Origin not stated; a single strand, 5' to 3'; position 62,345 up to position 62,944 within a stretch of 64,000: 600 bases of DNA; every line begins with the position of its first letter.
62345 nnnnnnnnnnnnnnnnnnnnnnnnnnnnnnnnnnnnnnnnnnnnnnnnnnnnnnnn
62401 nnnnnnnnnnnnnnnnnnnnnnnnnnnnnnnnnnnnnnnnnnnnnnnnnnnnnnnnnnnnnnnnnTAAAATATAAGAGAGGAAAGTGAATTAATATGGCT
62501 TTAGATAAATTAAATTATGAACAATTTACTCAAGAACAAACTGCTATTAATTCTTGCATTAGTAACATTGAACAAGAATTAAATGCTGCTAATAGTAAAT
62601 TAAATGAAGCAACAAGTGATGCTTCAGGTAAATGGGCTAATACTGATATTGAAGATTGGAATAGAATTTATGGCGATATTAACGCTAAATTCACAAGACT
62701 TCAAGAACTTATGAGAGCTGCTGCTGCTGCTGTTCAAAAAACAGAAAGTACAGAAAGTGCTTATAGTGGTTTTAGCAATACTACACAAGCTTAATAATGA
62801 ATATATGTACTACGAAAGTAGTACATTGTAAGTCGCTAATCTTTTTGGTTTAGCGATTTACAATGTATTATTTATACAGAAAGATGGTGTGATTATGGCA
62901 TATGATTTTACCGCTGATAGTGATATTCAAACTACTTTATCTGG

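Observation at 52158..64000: Type VIIb secretion locus in which essC is detached from the usual membrane-component genes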

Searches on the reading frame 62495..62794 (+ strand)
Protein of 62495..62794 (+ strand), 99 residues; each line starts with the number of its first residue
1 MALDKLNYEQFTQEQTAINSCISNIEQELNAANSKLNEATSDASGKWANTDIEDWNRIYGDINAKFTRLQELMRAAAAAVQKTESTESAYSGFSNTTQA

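Call 9: search_protein_families(library=pfam, proteins=[window:62495-62794:+], max_evalue=0.001)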
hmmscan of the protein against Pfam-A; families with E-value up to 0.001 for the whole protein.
window:62495-62794:+ (99 aa): 0 families

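Call 11: find_encoding_contigs(protein=window:62495-62794:+, flank=10000, max_places=6)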
Protein window:62495-62794:+ (99 aa): 6 contigs read that carry it; 5 places shown.
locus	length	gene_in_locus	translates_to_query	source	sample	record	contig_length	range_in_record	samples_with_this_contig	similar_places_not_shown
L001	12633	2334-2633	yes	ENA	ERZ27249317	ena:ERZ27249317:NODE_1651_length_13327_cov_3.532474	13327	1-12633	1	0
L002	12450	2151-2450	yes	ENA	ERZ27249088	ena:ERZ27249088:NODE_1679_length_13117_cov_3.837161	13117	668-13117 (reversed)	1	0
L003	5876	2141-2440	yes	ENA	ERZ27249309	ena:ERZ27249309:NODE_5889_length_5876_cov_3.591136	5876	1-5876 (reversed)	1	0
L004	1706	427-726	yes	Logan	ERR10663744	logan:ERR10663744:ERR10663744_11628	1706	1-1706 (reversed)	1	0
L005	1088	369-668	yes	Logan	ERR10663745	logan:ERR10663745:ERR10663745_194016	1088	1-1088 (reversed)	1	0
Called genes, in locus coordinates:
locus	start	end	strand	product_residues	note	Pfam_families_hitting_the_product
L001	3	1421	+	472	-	?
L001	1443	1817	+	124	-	PF13780:DUF4176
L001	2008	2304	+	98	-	PF06013:WXG100 (weak)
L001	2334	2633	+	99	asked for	-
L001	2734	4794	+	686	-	-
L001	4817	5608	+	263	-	-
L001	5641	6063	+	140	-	-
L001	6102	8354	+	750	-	-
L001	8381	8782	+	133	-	PF13780:DUF4176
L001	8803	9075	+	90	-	PF13780:DUF4176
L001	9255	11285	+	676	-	PF00580:UvrD-helicase, PF02562:PhoH (faint), PF13245:AAA_19, PF01443:Viral_helicase1 (weak), PF13361:UvrD_C, PF13538:UvrD_C_2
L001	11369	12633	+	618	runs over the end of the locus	-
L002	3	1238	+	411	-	?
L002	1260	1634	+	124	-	PF13780:DUF4176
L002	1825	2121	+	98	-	PF06013:WXG100 (weak)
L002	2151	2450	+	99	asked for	-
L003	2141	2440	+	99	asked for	-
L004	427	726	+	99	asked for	-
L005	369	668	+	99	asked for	-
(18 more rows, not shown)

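Call 75: search_protein_families(library=pfam, proteins=[L001:2734-4794:+, L001:4817-5608:+, L001:5641-6063:+, L001:6102-8354:+, L001:8381-8782:+, L001:8803-9075:+, L001:9255-11285:+], max_evalue=0.05)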
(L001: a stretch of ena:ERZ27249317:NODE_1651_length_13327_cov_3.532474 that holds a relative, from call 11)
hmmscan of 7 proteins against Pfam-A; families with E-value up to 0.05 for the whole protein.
L001:2734-4794:+ (686 aa): 1 family
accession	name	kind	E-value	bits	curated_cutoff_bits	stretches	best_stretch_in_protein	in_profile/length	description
PF06013.18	WXG100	-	3.3e-05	24.5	27.3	1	16-74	13-71/86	Proteins of 100 residues with WXG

L001:4817-5608:+ (263 aa): 0 families

L001:5641-6063:+ (140 aa): 7 families
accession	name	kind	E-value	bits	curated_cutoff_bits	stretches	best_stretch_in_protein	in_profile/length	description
PF04513.17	Baculo_PEP_C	-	0.0013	19.2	38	1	34-114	29-103/140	Baculovirus polyhedron envelope protein, PEP, C terminus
PF24564.1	DUF7605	-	0.0028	18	27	1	33-113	54-131/183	Domain of unknown function (DUF7605)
PF16515.11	HIP1_clath_bdg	-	0.007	17.2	28.8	1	41-93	25-78/99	Clathrin-binding domain of Huntingtin-interacting protein 1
PF12495.13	Vip3A_N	-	0.012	15.9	25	1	37-109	40-111/177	Vegetative insecticide protein 3A N terminal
PF13851.11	GAS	-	0.036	13.9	32.3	0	70-109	98-137/200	Growth-arrest specific micro-tubule binding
PF07889.17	DUF1664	-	0.039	14.4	34.6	0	69-133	32-96/124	Protein of unknown function (DUF1664)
PF24531.2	ANC1_spectrin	-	0.046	14.6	27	0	65-106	50-90/95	Nuclear anchorage protein 1, spectrin repeat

L001:6102-8354:+ (750 aa): 1 family
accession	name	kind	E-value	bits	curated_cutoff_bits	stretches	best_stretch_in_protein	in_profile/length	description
PF06013.18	WXG100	-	0.05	14.3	27.3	0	570-647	3-80/86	Proteins of 100 residues with WXG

L001:8381-8782:+ (133 aa): 1 family
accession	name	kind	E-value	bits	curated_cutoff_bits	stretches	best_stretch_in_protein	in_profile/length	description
PF13780.11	DUF4176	-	2.2e-24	85.7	25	1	5-74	1-71/74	Domain of unknown function (DUF4176)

L001:8803-9075:+ (90 aa): 1 family
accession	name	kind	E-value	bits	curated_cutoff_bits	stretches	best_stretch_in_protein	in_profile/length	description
PF13780.11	DUF4176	-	3.4e-24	85.1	25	1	6-79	1-73/74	Domain of unknown function (DUF4176)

L001:9255-11285:+ (676 aa): 11 families
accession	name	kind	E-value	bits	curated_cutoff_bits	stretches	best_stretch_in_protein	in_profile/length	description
PF00580.27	UvrD-helicase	-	1.4e-11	45.1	23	1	203-504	2-252/271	UvrD/REP helicase N-terminal domain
PF01443.25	Viral_helicase1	-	9.4e-11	42.4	21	1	469-670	63-227/228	Viral superfamily 1 RNA helicase core domain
PF13361.12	UvrD_C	-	4.8e-10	39.8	25.6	2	620-672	285-348/350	UvrD-like helicase C-terminal domain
PF13538.12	UvrD_C_2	-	3.1e-09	37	27.4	1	624-670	4-52/52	UvrD-like helicase C-terminal domain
PF13245.12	AAA_19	-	5.9e-09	36.6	25.1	1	209-504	5-130/134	AAA domain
PF02562.22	PhoH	-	2.9e-06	27.3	27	1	469-529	123-184/205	PhoH-like protein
PF09848.15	SLFN-g3_helicase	-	4.7e-05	23.3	24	0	216-268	2-51/354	Schlafen group 3, DNA/RNA helicase domain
PF00270.35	DEAD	-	0.00038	20.7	26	1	205-278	3-75/167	DEAD/DEAH box helicase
PF13087.12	AAA_12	-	0.015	15.3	27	0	522-546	14-38/195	AAA domain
PF25199.1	nSTAND_NTPase5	-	0.022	15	34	0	197-241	23-66/145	Novel STAND NTPase 5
PF04851.21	ResIII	-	0.035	14.4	22.5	0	203-275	20-80/164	Type III restriction enzyme, res subunit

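Call 76: search_protein_families(library=ncbifam, proteins=[L001:2734-4794:+, L001:4817-5608:+, L001:5641-6063:+, L001:6102-8354:+, window:62495-62794:+], max_evalue=0.05)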
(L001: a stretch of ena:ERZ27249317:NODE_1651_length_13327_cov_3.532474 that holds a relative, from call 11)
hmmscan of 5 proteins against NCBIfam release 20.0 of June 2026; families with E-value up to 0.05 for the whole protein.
L001:2734-4794:+ (686 aa): 1 family
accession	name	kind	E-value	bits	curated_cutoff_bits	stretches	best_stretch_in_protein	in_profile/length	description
TIGR03930.1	WXG100_ESAT6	subfamily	8e-06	26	44.85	1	10-70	7-67/90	WXG100 family type VII secretion target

L001:4817-5608:+ (263 aa): 0 families

L001:5641-6063:+ (140 aa): 3 families
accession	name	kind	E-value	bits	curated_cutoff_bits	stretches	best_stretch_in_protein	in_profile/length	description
NF045487.1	ASRP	equivalog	0.0042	15.7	300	1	40-128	419-503/593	archaea-specific SMC-related protein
TIGR02930.1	vnfG_nitrog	equivalog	0.022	15.2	141.7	0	91-124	43-77/109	V-containing nitrogenase subunit delta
NF033885.1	conj_TraP_IncI1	equivalog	0.036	13.8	135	1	12-103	55-139/217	conjugal transfer protein TraP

L001:6102-8354:+ (750 aa): 1 family
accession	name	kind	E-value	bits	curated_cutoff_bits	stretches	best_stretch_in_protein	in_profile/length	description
TIGR01069.2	mutS2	equivalog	0.003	16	400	1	549-670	512-625/790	endonuclease MutS2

window:62495-62794:+ (99 aa): 4 families
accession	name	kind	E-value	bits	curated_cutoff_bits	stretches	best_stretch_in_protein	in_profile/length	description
TIGR03930.1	WXG100_ESAT6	subfamily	0.0038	17.4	44.85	1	6-87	4-88/90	WXG100 family type VII secretion target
NF002244.0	PRK01156.1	equivalog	0.016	13.3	847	1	10-82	664-737/895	DNA double-strand break repair ATPase Rad50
NF050013.1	HpsJ_like_A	equivalog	0.023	14.3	140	1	2-86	100-186/217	HpsJ-like protein, cyanoexosortase A-associated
NF007428.1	PRK09973.1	equivalog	0.027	15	120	0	9-54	27-72/85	lipoprotein YqhH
